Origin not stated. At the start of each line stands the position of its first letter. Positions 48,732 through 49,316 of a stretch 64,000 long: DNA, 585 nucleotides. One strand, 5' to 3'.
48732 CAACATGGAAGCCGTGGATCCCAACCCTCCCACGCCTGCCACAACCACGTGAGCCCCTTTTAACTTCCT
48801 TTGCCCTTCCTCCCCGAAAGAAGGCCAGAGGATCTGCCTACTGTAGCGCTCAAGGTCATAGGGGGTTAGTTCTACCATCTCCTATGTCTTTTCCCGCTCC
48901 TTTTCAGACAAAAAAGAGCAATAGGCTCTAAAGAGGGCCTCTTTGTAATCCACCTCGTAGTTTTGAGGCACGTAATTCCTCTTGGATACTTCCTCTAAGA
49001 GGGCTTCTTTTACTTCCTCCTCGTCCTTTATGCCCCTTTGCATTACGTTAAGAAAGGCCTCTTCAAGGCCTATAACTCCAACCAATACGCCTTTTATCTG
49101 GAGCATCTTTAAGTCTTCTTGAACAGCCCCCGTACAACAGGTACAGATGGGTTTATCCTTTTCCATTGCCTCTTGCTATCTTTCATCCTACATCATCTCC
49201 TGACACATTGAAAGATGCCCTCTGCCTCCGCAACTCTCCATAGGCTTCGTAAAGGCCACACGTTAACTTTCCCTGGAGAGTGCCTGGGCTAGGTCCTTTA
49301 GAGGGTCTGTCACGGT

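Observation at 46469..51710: HcpR-controlled operon hcp - small CxxC protein - ThiF/MoeB E1 - MOSC - permease-HMA: candidate N-hydroxylamine / nitrosative-stress detox system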

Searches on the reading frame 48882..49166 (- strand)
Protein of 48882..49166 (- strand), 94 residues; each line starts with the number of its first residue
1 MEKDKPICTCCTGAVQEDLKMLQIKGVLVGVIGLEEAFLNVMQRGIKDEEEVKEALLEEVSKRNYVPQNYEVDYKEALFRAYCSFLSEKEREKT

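Call 3: search_protein_families(library=pfam, proteins=[window:48882-49166:-], max_evalue=0.01)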
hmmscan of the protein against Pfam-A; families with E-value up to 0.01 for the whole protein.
window:48882-49166:- (94 aa): 0 families

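Call 4: search_protein_families(library=ncbifam, proteins=[window:48882-49166:-], max_evalue=0.01)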
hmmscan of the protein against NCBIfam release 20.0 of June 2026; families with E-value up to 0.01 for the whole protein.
window:48882-49166:- (94 aa): 0 families

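Call 9: find_homologous_proteins(query=window:48882-49166:-, max_evalue=0.001)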
Query window:48882-49166:- (94 aa): 1 proteins with E <= 0.001 among 4 candidates.
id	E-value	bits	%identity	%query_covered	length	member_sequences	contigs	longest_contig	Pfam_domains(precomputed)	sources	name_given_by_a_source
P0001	2.3e-54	199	100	100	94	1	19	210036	-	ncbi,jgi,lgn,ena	-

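Call 11: find_encoding_contigs(protein=P0001, flank=10000, max_places=10)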
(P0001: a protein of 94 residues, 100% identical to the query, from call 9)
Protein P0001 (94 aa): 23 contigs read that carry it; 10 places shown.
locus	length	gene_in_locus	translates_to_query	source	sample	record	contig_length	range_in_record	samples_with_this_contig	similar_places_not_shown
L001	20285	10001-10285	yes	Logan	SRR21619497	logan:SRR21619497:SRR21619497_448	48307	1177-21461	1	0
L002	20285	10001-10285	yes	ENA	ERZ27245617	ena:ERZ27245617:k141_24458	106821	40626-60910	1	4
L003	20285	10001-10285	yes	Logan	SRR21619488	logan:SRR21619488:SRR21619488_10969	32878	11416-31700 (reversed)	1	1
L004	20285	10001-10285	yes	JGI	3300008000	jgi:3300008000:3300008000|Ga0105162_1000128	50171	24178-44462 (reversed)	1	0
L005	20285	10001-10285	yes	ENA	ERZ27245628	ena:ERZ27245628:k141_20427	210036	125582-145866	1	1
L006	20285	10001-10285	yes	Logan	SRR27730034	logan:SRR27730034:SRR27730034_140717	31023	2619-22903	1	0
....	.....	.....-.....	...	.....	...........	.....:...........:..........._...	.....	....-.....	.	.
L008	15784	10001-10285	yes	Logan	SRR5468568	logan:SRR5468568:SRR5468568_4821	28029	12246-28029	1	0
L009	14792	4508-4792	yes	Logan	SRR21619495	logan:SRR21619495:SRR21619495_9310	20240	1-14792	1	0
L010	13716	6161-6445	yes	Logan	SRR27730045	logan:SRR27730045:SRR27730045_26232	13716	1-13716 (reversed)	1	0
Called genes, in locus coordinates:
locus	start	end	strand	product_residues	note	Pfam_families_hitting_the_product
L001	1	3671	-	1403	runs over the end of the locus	PF01869:BcrAD_BadFG, PF09989:DUF2229, PF06050:HGD-D (faint)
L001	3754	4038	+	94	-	-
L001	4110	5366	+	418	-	PF00171:Aldedh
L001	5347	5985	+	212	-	PF01467:CTP_transf_like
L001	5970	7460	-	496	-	PF13231:PMT_2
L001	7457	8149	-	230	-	PF00027:cNMP_binding, PF13545:HTH_Crp_2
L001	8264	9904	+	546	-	PF03063:Prismane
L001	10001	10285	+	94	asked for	-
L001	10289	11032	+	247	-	PF00899:ThiF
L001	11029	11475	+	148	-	PF03473:MOSC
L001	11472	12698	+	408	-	PF03773:ArsP_1, PF00403:HMA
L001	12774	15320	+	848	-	PF01624:MutS_I, PF05188:MutS_II, PF05192:MutS_III, PF05190:MutS_IV, PF00488:MutS_V, PF27441:MutS_C (weak)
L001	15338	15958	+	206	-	PF01135:PCMT, PF00398:RrnaAD, PF13847:Methyltransf_31 (weak), PF13649:Methyltransf_25 (weak)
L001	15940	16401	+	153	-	PF02481:DNA_processg_A (faint), PF18306:LDcluster4, PF03641:Lysine_decarbox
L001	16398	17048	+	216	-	PF01476:LysM, PF01551:Peptidase_M23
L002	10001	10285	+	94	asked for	-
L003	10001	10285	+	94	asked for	-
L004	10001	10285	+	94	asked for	-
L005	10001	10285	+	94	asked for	-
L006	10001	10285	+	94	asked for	-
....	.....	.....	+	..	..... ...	-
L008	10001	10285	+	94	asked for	-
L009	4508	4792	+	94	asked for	-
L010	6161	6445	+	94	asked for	-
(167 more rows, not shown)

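Call 15: search_protein_representatives(protein=window:48882-49166:-)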
Query: 94 residues. Proteins with E-value up to 0.001 (for the whole library): 200; up to 1e-10: 6; up to 1e-30: 1. The best 150 are listed.
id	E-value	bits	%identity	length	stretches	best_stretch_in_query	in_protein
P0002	6.3e-32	125.6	64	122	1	3-89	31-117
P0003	1.4e-19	86.2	50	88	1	5-88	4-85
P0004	2.5e-13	66.3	41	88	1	9-89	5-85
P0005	1.7e-11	60.4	44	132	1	8-83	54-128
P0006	2.2e-11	60.1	38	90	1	11-87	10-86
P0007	9.1e-11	58.1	38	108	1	9-84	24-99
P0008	1.1e-10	57.8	47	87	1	19-86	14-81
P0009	1.2e-10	57.7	41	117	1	18-92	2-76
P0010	2.4e-09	53.5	43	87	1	21-90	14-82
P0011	5.2e-09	52.5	43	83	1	17-86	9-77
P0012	6.1e-09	52.2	36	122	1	9-83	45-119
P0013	7.3e-09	52.0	41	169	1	22-89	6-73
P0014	1.7e-08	50.8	42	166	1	17-87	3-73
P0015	1.8e-08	50.7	39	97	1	16-86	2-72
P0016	1.9e-08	50.7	39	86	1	9-85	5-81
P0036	2.1e-07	47.3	37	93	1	8-87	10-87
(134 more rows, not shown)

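Call 19: search_protein_families(library=pfam, alignment_id=A1, max_evalue=0.01)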
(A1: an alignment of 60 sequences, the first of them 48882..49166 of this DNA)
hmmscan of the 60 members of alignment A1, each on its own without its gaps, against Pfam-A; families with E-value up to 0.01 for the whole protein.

A. member 1, window:48882-49166:- (94 aa): 0 families

B. families by the number of members that match (of 60 scanned): 2 families
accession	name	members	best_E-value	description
PF13192.12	Thioredoxin_3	16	2.2e-27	Thioredoxin domain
PF05141.17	DIT1_PvcA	1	0.0066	Pyoverdine/dityrosine biosynthesis protein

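Call 20: search_protein_families(library=ncbifam, alignment_id=A1, max_evalue=0.01)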
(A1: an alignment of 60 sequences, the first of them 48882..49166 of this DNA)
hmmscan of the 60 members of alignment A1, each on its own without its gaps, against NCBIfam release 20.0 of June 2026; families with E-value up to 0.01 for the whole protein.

A. member 1, window:48882-49166:- (94 aa): 0 families

B. families by the number of members that match (of 60 scanned): 8 families
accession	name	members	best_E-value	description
TIGR00412.2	redox_disulf_2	16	7.4e-26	MTH895/ArsE family thioredoxin-like protein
TIGR00411.1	redox_disulf_1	13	4.7e-07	MJ0307 family thioredoxin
NF049942.1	DF_fam_seleno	4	0.0043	DF family (seleno)protein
TIGR02187.2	PDO_seleno_TRX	3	0.0002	protein disulfide oxidoreductase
NF040730.1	CxCC_doxin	2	0.00037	thioredoxin-like (seleno)protein SaoT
NF002846.0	PRK03095.1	1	0.0034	peptidylprolyl isomerase PrsA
NF006050.0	PRK08197.1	1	0.0043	threonine synthase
NF010938.0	PRK14358.1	1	0.0047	bifunctional N-acetylglucosamine-1-phosphate uridyltransferase/glucosamine-1-phosphate acetyltransferase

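Call 25: find_related_loci(query=A3, collection=genome_contigs, flank=10000)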
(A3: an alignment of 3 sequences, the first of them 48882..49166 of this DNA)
Query A3 (94 aa) in genome_contigs; peptide patterns used: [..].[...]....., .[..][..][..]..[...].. (x = any residue, [..] = any of these).
409 stretches matched a pattern; 1 encode a relative of the query (tblastn E <= 1e-3); 1 distinct loci.
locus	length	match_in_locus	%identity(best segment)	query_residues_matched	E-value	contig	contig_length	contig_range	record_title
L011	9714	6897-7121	39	13-86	2e-15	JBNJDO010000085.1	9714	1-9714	MAG: Thermodesulfobacteriota bacterium isolate Y23_30dBSe4.bin.72 NODE_8220_length_9714_cov_12.723557, whole genome shot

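Call 27: find_homologous_proteins(query=A1, max_evalue=0.001)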
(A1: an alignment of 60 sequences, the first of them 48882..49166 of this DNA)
Query A1 (60 sequences) (94 aa, profile of the alignment): 114 proteins with E <= 0.001 among 2845 candidates.
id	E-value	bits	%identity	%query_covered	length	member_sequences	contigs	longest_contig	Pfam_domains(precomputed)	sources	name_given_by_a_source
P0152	1.7e-53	199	39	77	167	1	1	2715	PF13192.13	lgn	-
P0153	6.7e-53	197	38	84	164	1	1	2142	PF13192.13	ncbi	-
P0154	1.9e-52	195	36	80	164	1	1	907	PF13192.13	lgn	-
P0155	2.7e-52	195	35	79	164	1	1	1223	PF13192.13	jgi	-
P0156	6.8e-52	194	32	79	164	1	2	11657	PF13192.13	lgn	-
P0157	8.2e-52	193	36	79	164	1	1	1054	PF13192.13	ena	-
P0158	1.1e-51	193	34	84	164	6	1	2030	PF13192.13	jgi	jgi:small redox-active disulfide protein 2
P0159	1.1e-51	193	34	79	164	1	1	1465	PF13192.13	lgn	-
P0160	1.4e-51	193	35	79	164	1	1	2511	PF13192.13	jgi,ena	-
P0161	1.8e-51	192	40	79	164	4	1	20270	PF13192.13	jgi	jgi:hypothetical protein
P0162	2.0e-51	192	36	80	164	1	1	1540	PF13192.13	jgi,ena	-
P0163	2.1e-51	192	36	79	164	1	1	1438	PF13192.13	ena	-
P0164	2.6e-51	192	37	84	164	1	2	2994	PF13192.13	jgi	jgi:small redox-active disulfide protein 2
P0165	3.5e-51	191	34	79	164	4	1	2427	PF13192.13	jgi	jgi:small redox-active disulfide protein 2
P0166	4.0e-51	191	35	79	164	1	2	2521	PF13192.13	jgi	jgi:hypothetical protein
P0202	4.7e-48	181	36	71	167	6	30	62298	PF13192.13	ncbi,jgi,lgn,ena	jgi:hypothetical protein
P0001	6.0e-29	119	100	100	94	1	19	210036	-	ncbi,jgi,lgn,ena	-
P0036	3.6e-25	106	35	70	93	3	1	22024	-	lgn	-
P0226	6.5e-24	102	28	81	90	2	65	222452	-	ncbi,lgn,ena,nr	ncbi:MAG TPA: hypothetical protein HA264_04160 [Methanolinea sp.]|nr:hypothetical protein [Methanoli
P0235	1.9e-22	98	36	87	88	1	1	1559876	-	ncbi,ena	-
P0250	6.5e-19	86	37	74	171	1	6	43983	PF00037.33,PF12838.13,PF13237.12,PF13187.12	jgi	jgi:NAD-dependent dihydropyrimidine dehydrogenase PreA subunit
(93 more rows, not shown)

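Call 28: find_encoding_contigs(protein=P0235, flank=7000, max_places=2)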
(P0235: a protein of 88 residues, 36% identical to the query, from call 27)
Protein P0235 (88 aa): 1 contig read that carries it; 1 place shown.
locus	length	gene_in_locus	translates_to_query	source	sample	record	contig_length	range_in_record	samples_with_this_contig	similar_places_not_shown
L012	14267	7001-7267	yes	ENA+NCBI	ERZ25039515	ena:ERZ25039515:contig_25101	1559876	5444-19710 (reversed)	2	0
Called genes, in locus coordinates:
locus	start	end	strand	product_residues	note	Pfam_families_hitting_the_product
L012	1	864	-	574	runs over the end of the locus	PF12773:DZR, PF13240:Zn_Ribbon_1 (weak), PF13248:Zn_ribbon_3 (faint), PF24463:DUF7577 (faint), PF13240:Zn_Ribbon_1 (weak), PF00069:Pkinase, PF07714:PK_Tyr_Ser-Thr, PF13191:AAA_16, +1 more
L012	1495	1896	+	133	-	PF01022:HTH_5, PF12840:HTH_20 (weak)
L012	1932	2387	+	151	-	PF01597:GCV_H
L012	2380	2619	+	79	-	PF08859:DGC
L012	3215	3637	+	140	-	PF02566:OsmC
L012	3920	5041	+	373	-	PF07992:Pyr_redox_2, PF13738:Pyr_redox_3, PF00070:Pyr_redox, PF02852:Pyr_redox_dim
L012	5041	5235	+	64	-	-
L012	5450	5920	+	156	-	PF04055:Radical_SAM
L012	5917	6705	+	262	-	PF21948:LplA-B_cat, PF03099:BPL_LplA_LipB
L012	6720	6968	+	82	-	PF13192:Thioredoxin_3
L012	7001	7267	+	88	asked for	-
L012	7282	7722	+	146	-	PF08859:DGC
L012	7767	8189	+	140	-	PF08859:DGC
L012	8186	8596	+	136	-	PF01451:LMWPc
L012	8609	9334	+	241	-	PF02596:DUF169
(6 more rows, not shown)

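Call 29: find_encoding_contigs(protein=P0226, flank=7000, max_places=2)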
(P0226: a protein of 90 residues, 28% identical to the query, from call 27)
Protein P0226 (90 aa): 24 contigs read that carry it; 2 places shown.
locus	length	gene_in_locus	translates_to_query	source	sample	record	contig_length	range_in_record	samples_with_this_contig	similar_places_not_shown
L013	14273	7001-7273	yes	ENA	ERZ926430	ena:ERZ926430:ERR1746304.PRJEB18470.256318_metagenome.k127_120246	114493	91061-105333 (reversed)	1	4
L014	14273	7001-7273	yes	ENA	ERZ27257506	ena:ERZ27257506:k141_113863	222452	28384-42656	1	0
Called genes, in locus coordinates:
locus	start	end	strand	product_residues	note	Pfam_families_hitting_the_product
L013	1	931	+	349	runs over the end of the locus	PF21088:MS_channel_1st, PF00924:MS_channel_2nd, PF21082:MS_channel_3rd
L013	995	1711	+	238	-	PF01261:AP_endonuc_2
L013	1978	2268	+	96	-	-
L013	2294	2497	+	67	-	PF12728:HTH_17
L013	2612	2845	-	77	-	-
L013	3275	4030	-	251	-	PF01061:ABC2_membrane, PF12698:ABC2_membrane_3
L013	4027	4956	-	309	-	PF00005:ABC_tran, PF13304:AAA_21, PF13732:DrrA1-3_C (weak)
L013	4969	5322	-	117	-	PF07883:Cupin_2 (weak)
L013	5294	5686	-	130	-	PF12840:HTH_20 (weak), PF01022:HTH_5, PF13601:HTH_34 (weak)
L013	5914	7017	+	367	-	PF03773:ArsP_1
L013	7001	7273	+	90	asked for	-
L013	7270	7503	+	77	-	PF13192:Thioredoxin_3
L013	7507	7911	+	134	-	PF08859:DGC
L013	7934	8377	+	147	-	PF10865:DUF2703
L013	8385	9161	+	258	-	PF03807:F420_oxidored, PF14748:P5CR_dimer (weak)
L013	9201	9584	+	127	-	PF08859:DGC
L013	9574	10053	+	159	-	-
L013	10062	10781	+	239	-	PF13386:DsbD_2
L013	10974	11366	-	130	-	PF12838:Fer4_7 (weak), PF13237:Fer4_10, PF00037:Fer4 (weak), PF12797:Fer4_2 (faint), PF12837:Fer4_6 (weak), PF14697:Fer4_21 (weak), PF13187:Fer4_9, PF00037:Fer4 (weak)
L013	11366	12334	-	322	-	PF03599:CdhD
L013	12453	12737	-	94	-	PF04014:MazE_antitoxin (weak)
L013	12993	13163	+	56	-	-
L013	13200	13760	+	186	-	PF04191:PEMT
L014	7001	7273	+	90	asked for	-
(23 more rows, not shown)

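Call 30: find_encoding_contigs(protein=P0202, flank=7000, max_places=2)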
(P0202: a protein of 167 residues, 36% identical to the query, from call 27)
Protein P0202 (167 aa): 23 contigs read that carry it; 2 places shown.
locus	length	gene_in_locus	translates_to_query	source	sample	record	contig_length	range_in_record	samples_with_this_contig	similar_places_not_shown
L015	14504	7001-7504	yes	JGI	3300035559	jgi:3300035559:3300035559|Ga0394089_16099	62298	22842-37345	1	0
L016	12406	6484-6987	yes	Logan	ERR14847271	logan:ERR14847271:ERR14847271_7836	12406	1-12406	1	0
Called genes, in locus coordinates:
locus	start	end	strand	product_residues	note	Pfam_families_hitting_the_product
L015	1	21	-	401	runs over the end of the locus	PF07690:MFS_1, PF12832:MFS_1_like (weak), PF07690:MFS_1, PF00083:Sugar_tr (weak)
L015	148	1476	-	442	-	PF02844:GARS_N, PF01071:GARS_A, PF02843:GARS_C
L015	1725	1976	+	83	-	PF06305:LapA_dom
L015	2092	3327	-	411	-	PF00375:SDF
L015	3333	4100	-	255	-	PF01427:Peptidase_M15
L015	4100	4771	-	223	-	PF03734:YkuD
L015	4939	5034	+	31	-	-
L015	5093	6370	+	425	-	PF00989:PAS (weak), PF13188:PAS_8 (faint), PF13426:PAS_9, PF00989:PAS, PF08448:PAS_4, PF13426:PAS_9, PF00990:GGDEF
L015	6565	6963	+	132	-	PF12840:HTH_20, PF01022:HTH_5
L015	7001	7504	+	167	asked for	PF13192:Thioredoxin_3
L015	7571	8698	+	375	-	PF01758:SBF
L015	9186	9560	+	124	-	PF01022:HTH_5, PF12840:HTH_20 (weak)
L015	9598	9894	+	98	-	PF13192:Thioredoxin_3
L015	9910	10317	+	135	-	PF08859:DGC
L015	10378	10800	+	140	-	PF13098:Thioredoxin_2, PF00085:Thioredoxin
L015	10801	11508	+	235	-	PF02683:DsbD_TM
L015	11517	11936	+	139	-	PF01451:LMWPc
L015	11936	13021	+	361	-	PF13462:Thioredoxin_4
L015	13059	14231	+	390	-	PF03773:ArsP_1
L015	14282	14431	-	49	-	-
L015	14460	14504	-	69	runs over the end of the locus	PF07311:Dodecin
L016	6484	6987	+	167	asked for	PF13192:Thioredoxin_3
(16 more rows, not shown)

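Call 31: find_encoding_contigs(protein=P0002, flank=10000, max_places=3)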
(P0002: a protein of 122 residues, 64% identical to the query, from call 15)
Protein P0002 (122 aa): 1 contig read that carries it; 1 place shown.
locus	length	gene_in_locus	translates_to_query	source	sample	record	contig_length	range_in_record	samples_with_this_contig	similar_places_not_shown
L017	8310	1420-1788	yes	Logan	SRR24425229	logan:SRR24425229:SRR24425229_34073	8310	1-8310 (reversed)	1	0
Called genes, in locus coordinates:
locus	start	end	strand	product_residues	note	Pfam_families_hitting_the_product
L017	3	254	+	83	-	?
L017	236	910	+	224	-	PF03063:Prismane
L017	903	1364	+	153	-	PF03063:Prismane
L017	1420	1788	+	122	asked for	-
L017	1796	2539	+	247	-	PF00899:ThiF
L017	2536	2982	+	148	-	PF03473:MOSC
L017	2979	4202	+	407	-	PF03773:ArsP_1, PF00403:HMA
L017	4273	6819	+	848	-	PF01624:MutS_I, PF27441:MutS_C (faint), PF05188:MutS_II, PF05192:MutS_III, PF05190:MutS_IV, PF00488:MutS_V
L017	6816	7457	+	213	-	PF01135:PCMT, PF00398:RrnaAD, PF13847:Methyltransf_31 (weak), PF13649:Methyltransf_25 (weak)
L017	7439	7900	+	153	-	PF02481:DNA_processg_A (faint), PF18306:LDcluster4, PF03641:Lysine_decarbox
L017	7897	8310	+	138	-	?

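Call 32: find_encoding_contigs(protein=P0003, flank=10000, max_places=3)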
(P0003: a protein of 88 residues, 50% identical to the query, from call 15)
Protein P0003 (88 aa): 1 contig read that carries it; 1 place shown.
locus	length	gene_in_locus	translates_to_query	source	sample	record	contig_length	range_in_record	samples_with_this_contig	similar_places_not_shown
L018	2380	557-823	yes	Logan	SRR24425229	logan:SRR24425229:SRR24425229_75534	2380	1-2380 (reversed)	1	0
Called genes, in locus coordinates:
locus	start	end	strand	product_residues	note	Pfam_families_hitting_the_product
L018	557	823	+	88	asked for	-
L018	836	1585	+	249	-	PF00899:ThiF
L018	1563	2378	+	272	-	?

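Call 54: predict_structure(alignment_id=A5)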
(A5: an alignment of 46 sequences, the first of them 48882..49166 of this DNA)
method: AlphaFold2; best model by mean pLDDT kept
length: 94 residues; sequences in the alignment: 46
mean_pLDDT: 86.3   pTM: 0.73
mean pLDDT of the five models: 86.3, 85.6, 85.6, 85.5, 85.3
residues with pLDDT >= 90: 69; 70-90: 7; 50-70: 12; < 50: 6
segments of 3 or more residues with pLDDT < 50: 1-3, 12-14
pLDDT, mean of each block of 10 residues (from residue 1): 52 62 93 95 95 98 94 97 94 79
secondary structure, 60 per line:
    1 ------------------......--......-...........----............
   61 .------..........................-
elements in order: E19-24 E27-32 H34-44 H49-61 H68-93

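Call 60: fold_search(model_id=the predicted structure, library=pdb)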
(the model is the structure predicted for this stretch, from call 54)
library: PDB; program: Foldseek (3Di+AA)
matches with E <= 10: 147; with E <= 0.001: 0
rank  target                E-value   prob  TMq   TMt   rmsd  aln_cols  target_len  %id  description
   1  2ewr                  7.9e-01  0.13  0.20  0.15   9.4        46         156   20  Crystal structure of a putative nucleotidyltransferase (tm1012) from Thermotoga maritima at 1.60 A resolution (released 2005-12-06)
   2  9fhl_d                8.4e-01  0.13  0.27  0.34  10.6        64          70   23  High-resolution cryo-EM structure of Saccharolobus solfataricus 30S ribosomal subunit bound to mRNA and initiator tRNA (released 2025-01-15)
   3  5dfn_A                1.1e+00  0.13  0.33  0.22   9.3        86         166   17  Structure of Tetrahymena Telomerase P45 C-terminal domain (released 2015-10-28)
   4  2fcl                  1.2e+00  0.10  0.20  0.14   9.6        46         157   20  Crystal structure of a putative nucleotidyltransferase (tm1012) from Thermotoga maritima at 1.35 A resolution (released 2006-03-14)
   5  6ogz_M                1.2e+00  0.05  0.19  0.03  15.4        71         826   21  In situ structure of Rotavirus RNA-dependent RNA polymerase at transcript-elongated state (released 2019-05-22)
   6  1cf7_B                1.6e+00  0.21  0.38  0.41   3.9        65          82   17  STRUCTURAL BASIS OF DNA RECOGNITION BY THE HETERODIMERIC CELL CYCLE TRANSCRIPTION FACTOR E2F-DP (released 1999-04-02)
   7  9g9d_C                1.7e+00  0.03  0.17  0.13  13.9       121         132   18  CryoEM structure of Enterococcus italicus Csm-crRNA-CTR (4.3) complex (released 2025-02-05)
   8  6ogy_C                1.8e+00  0.04  0.18  0.03  15.6        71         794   24  In situ structure of Rotavirus RNA-dependent RNA polymerase at duplex-open state (released 2019-05-22)
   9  5dfn_B                2.1e+00  0.08  0.32  0.21   9.3        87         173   20  Structure of Tetrahymena Telomerase P45 C-terminal domain (released 2015-10-28)
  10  2w9e_A                2.2e+00  0.07  0.29  0.28  11.1        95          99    7  Structure of ICSM 18 (anti-Prp therapeutic antibody) Fab fragment complexed with human Prp fragment 119-231 (released 2009-02-03)
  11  4hmr_B                2.7e+00  0.15  0.42  0.39  12.2       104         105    7  Crystal structure of mutant rabbit PRP 121-230 (S170N/S174N) (released 2013-05-15)
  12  2j0o_A                2.7e+00  0.05  0.23  0.10  13.2        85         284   12  Shigella Flexneri IpaD (released 2006-11-02)
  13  7mbt_A                3.1e+00  0.16  0.35  0.05   3.5        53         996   17  Cryo-EM structure of zebrafish TRPM5 E337A mutant in the presence of 5 mM calcium (low calcium occupancy in the transm (released 2021-07-07)
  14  9c1l_G                3.1e+00  0.03  0.19  0.03  15.8        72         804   22  Rhesus rotavirus (VP1 structure at 2.65 Angstrom resolution) (released 2025-04-30)
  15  9c1g_A                3.1e+00  0.02  0.17  0.03  15.8        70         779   23  Rhesus rotavirus (consensus structure at 2.36 Angstrom resolution) (released 2025-04-30)
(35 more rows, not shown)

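Call 77: find_encoding_contigs(protein=P0036, flank=6000, max_places=1)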
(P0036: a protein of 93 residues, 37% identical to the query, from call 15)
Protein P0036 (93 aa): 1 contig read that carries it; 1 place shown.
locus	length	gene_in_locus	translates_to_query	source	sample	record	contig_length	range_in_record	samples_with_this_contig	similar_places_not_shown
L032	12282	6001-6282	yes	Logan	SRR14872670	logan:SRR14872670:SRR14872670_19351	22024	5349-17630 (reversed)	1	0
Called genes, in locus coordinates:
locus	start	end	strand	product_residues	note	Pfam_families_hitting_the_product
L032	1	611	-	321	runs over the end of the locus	PF00581:Rhodanese, PF18204:PGF-CTERM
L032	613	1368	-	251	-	PF00230:MIP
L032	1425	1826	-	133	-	PF03928:HbpS-like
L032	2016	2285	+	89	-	-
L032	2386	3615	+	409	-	PF04055:Radical_SAM, PF13353:Fer4_12, PF02597:ThiS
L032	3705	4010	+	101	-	PF01022:HTH_5, PF12840:HTH_20 (weak), PF21476:PF0610-like_N (weak)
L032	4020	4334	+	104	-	PF26119:DUF8036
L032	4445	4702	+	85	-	-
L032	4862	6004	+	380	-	PF03773:ArsP_1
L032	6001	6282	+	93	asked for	-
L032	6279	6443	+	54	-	-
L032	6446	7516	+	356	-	PF13593:SBF_like, PF01758:SBF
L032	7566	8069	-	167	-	PF01047:MarR (faint), PF13404:HTH_AsnC-type, PF13412:HTH_24, PF09339:HTH_IclR (weak), PF01037:AsnC_trans_reg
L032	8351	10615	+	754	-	PF04879:Molybdop_Fe4S4, PF00384:Molybdopterin, PF01568:Molydop_binding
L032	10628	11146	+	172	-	PF13237:Fer4_10 (faint), PF12838:Fer4_7 (weak), PF13247:Fer4_11, PF14697:Fer4_21 (weak), PF12838:Fer4_7 (weak), PF12797:Fer4_2 (weak), PF00037:Fer4, PF12837:Fer4_6 (weak), +1 more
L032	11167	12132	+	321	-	PF03916:NrfD, PF04976:DmsC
